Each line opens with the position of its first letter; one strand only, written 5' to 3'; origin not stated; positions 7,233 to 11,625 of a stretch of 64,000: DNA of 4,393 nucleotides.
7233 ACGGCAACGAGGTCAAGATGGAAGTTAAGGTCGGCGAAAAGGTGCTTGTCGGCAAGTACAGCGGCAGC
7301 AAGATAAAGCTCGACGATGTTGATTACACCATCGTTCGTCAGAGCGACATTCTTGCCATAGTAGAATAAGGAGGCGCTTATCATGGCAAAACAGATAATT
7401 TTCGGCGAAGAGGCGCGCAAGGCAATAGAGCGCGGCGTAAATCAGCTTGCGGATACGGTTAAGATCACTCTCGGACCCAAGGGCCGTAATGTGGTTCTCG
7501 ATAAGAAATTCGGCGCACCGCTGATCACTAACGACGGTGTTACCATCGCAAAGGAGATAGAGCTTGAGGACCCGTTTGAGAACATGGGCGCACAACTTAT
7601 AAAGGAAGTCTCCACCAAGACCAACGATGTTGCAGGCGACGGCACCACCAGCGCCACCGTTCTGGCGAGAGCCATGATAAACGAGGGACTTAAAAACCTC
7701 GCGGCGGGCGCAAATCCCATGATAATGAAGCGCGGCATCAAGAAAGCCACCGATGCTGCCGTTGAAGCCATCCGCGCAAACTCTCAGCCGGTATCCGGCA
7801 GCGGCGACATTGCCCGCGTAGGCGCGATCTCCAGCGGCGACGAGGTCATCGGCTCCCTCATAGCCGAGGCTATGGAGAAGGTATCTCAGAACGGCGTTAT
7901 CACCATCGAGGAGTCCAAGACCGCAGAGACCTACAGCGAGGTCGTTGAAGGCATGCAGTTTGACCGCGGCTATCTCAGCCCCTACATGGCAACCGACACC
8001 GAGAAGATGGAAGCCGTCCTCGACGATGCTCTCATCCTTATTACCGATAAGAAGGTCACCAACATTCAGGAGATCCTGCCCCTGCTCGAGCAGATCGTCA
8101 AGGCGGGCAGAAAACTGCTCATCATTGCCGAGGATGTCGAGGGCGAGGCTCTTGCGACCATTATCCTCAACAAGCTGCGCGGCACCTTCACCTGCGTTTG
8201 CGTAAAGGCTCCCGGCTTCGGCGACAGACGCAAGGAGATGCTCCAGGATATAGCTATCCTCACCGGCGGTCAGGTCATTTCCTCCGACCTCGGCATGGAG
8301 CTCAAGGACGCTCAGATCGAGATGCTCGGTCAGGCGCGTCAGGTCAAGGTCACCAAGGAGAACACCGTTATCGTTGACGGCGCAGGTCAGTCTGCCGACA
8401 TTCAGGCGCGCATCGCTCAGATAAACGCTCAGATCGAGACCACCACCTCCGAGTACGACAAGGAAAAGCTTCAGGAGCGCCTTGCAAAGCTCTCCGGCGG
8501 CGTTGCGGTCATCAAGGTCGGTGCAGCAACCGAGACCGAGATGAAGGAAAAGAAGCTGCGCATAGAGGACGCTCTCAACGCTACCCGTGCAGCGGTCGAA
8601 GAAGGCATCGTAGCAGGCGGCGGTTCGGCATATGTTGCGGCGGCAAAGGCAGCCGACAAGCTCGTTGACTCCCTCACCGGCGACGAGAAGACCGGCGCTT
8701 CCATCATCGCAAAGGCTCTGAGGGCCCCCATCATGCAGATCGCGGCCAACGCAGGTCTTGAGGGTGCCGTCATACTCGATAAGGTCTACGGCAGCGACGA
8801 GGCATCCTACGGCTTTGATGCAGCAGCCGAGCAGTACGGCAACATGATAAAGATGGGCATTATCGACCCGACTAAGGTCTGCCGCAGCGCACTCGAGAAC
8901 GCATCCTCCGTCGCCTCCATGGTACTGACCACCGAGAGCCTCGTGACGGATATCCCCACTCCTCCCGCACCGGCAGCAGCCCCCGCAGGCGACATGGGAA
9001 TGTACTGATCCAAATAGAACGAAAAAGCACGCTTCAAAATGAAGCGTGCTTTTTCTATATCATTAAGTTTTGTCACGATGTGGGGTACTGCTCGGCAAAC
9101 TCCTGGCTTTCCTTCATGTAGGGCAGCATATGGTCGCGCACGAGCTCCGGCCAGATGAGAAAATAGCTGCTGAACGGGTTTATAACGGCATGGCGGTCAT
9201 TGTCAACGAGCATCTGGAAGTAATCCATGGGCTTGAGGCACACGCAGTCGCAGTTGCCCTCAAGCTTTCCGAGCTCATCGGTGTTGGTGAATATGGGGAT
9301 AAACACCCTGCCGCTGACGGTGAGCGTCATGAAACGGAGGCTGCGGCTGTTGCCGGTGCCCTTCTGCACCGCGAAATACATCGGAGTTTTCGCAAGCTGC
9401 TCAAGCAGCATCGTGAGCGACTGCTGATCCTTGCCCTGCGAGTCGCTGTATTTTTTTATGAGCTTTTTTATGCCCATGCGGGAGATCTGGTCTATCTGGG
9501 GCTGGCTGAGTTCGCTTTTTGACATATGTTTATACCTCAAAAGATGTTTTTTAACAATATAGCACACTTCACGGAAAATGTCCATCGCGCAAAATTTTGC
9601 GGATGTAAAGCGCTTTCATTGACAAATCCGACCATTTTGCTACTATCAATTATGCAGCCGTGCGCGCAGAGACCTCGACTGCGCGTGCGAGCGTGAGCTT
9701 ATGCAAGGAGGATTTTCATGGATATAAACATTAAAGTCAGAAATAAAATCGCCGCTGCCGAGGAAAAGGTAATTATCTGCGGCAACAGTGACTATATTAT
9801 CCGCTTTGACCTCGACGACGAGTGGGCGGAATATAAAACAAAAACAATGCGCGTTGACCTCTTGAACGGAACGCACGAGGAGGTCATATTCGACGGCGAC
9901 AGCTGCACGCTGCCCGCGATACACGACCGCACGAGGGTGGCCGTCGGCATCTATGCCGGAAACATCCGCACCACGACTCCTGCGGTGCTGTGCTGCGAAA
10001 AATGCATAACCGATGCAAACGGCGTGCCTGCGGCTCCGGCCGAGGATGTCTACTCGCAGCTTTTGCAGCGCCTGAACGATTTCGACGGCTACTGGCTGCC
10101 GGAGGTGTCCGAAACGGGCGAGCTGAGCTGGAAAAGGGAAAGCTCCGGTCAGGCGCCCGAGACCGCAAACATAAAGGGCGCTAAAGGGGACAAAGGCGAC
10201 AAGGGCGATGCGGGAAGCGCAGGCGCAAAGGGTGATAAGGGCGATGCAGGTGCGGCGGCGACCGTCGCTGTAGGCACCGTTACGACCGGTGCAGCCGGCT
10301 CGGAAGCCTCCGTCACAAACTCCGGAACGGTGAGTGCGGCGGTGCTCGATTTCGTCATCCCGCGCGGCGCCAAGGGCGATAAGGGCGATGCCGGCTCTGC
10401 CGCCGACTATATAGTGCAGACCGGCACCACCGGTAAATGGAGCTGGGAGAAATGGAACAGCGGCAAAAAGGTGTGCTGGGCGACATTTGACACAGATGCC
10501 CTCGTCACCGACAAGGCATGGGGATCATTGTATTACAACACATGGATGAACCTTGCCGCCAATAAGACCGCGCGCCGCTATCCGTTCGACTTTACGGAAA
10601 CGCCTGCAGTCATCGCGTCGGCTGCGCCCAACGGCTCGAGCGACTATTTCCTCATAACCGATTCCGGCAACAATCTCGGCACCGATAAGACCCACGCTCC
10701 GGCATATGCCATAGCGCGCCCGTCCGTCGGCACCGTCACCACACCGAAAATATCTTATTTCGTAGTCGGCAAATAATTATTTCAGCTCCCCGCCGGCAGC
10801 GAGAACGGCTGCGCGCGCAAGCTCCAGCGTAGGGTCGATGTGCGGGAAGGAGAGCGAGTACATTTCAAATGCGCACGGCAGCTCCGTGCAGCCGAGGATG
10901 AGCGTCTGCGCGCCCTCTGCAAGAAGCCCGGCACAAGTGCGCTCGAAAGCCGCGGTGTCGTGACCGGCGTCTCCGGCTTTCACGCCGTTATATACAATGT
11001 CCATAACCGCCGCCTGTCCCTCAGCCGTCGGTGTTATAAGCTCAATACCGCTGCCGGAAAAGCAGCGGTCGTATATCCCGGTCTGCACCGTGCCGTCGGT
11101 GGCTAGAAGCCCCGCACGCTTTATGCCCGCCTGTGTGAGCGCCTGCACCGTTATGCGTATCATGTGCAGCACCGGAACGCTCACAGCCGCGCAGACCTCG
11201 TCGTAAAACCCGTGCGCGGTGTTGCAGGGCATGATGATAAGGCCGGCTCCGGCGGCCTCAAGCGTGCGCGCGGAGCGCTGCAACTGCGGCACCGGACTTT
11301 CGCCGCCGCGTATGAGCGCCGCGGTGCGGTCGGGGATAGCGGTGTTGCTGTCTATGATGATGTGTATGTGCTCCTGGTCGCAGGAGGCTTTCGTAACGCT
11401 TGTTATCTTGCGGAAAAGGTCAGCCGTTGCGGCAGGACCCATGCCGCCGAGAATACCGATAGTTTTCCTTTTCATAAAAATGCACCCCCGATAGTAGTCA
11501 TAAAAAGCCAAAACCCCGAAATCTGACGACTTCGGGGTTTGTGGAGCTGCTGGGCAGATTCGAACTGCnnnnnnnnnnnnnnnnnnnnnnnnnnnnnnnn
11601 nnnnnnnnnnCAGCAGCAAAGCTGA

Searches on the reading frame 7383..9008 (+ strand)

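Call 100: search_protein_families(library=pfam, proteins=[window:7383-9008:+], max_evalue=0.001)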
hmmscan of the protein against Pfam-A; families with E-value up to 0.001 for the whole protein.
window:7383-9008:+ (541 aa): 1 family
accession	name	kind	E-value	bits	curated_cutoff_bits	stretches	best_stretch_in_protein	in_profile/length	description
PF00118.29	Cpn60_TCP1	-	2e-77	261.4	34.3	1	22-523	1-488/490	TCP-1/cpn60 chaperonin family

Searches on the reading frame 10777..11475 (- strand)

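Call 100: search_protein_families(library=pfam, proteins=[window:10777-11475:-], max_evalue=0.001)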
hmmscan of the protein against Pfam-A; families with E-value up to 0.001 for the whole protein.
window:10777-11475:- (232 aa): 1 family
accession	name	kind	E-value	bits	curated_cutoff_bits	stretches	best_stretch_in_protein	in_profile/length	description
PF01177.27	Asp_Glu_race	-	2.4e-42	145.6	31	1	9-223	1-211/211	Asp/Glu/Hydantoin racemase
